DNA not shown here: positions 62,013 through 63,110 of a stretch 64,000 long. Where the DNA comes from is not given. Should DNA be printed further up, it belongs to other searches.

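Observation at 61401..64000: Distal cluster of low-complexity G/Y/Q/W- and Cys-rich proteins after the tail module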

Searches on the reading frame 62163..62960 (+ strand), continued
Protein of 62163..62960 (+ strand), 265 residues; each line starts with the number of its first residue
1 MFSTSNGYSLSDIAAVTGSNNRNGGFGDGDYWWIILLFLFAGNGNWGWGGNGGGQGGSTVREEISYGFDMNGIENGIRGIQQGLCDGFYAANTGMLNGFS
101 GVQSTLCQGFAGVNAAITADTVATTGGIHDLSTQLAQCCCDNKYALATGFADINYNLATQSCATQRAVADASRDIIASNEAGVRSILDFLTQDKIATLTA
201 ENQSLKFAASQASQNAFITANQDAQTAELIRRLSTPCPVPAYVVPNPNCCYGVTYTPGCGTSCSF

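Call 78: get_annotated_region(hit=H21, flank=6000)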
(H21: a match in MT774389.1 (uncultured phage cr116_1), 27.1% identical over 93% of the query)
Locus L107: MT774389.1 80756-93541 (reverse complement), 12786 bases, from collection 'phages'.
description: Uncultured phage cr116_1, complete genome.
organism: uncultured phage cr116_1 (NCBI taxid 2772073)
taxonomy: Viruses; Duplodnaviria; Heunggongvirae; Uroviricota; Caudoviricetes; Crassvirales; Steigviridae; Asinivirinae; Pamirivirus; Pamirivirus faecium
host: -; source: human feces; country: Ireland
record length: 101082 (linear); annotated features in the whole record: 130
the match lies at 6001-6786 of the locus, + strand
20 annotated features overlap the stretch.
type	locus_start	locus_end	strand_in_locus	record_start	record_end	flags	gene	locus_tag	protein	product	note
CDS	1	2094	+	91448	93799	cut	-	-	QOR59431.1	hypothetical protein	gp_24167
CDS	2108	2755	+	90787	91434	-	-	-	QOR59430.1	hypothetical protein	gp_24166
CDS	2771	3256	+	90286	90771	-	-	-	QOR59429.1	hypothetical protein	gp_24165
CDS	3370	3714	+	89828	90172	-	-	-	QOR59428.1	hypothetical protein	gp_24164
CDS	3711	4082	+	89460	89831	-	-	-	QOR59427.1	lysis regulatory protein/holin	gp_24163; Phage lysis regulatory protein/holin [phiCrAss001]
CDS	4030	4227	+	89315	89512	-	-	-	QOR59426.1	hypothetical protein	gp_24162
CDS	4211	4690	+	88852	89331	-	-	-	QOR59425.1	L,D-carboxypeptidase/transpeptidase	gp_24161; L,D-carboxypeptidase/Transpeptidase [phiCrAss001]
CDS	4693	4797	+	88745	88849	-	-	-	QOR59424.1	hypothetical protein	gp_24160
CDS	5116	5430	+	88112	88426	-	-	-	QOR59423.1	terminase small subunit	gp_24159; Excisionase, terminase small subunit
CDS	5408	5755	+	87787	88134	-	-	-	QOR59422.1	hypothetical protein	gp_24158; VOG3488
CDS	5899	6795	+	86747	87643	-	-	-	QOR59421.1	spike protein/glycoprotein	gp_24157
CDS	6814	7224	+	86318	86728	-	-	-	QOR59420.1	hypothetical protein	gp_24156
CDS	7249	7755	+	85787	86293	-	-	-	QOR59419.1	hypothetical protein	gp_24155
CDS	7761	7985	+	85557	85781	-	-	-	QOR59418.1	hypothetical protein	gp_24154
CDS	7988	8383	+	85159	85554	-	-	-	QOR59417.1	hypothetical protein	gp_24153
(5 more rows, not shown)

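Call 104: search_dna_similar(collection=plasmids, mode=protein, query=window:62163-62957:+, max_rows=15, max_evalue=0.001)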
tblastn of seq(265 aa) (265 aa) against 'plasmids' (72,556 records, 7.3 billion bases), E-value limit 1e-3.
Records with a match: 3; places in all: 3; records where one place covers at least 80% of the query: 1.
Best place of each record, by identity: <60% 3.
By first word of the organism name: Parabacteroides 2; Vescimonas 1.
By predicted mobility (MOB-suite, as given by PLSDB): non-mobilizable 3.
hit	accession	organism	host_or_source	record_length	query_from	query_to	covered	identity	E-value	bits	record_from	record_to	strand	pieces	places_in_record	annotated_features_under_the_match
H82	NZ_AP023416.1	Vescimonas fastidiosa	Homo sapiens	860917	2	247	93%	37.4%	2e-33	135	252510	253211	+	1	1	hypothetical protein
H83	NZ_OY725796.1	Parabacteroides distasonis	-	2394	123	260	52%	34.6%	4e-10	67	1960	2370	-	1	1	hypothetical protein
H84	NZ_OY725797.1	Parabacteroides distasonis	-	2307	123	260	52%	30.7%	4e-4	49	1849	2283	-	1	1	hypothetical protein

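Call 106: get_annotated_region(hit=H82, flank=20000)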
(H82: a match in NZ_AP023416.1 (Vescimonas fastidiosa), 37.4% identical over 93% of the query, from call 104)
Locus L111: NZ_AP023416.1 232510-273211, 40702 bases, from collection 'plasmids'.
description: Vescimonas fastidiosa strain MM35 plasmid pMM35_01
organism: Vescimonas fastidiosa (NCBI taxid 2714353)
taxonomy: Bacteria; Bacillota; Clostridia; Eubacteriales; Oscillospiraceae; Vescimonas; Vescimonas fastidiosa
host: -; source: Homo sapiens; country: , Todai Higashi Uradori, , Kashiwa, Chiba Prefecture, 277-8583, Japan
typing (MOB-suite, as given by PLSDB): non-mobilizable
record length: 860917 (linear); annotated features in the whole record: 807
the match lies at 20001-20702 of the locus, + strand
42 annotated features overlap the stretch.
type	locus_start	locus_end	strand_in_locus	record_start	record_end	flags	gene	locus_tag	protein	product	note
CDS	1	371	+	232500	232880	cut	-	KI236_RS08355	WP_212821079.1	hypothetical protein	-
CDS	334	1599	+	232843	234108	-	-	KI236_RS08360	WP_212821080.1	DEAD/DEAH box helicase family protein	-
CDS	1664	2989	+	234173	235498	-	-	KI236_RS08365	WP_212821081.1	phage portal protein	-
CDS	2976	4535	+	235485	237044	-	-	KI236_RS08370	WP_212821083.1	phage minor head protein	-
CDS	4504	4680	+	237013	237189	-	-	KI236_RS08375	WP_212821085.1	hypothetical protein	-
CDS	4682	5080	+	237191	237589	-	-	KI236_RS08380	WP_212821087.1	HK97 gp10 family phage protein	-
CDS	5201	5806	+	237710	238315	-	-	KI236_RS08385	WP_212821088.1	hypothetical protein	-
CDS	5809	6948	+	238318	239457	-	-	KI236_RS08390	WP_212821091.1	hypothetical protein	-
CDS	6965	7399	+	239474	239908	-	-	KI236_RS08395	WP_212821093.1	hypothetical protein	-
CDS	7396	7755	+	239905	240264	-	-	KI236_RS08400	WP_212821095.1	hypothetical protein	-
CDS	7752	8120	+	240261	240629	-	-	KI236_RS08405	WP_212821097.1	hypothetical protein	-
CDS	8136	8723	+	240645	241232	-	-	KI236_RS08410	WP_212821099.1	hypothetical protein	-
CDS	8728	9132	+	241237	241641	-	-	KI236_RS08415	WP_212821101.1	hypothetical protein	-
CDS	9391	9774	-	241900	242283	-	-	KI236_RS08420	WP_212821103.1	PH domain-containing protein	-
CDS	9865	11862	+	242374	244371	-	-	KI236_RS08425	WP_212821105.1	hypothetical protein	-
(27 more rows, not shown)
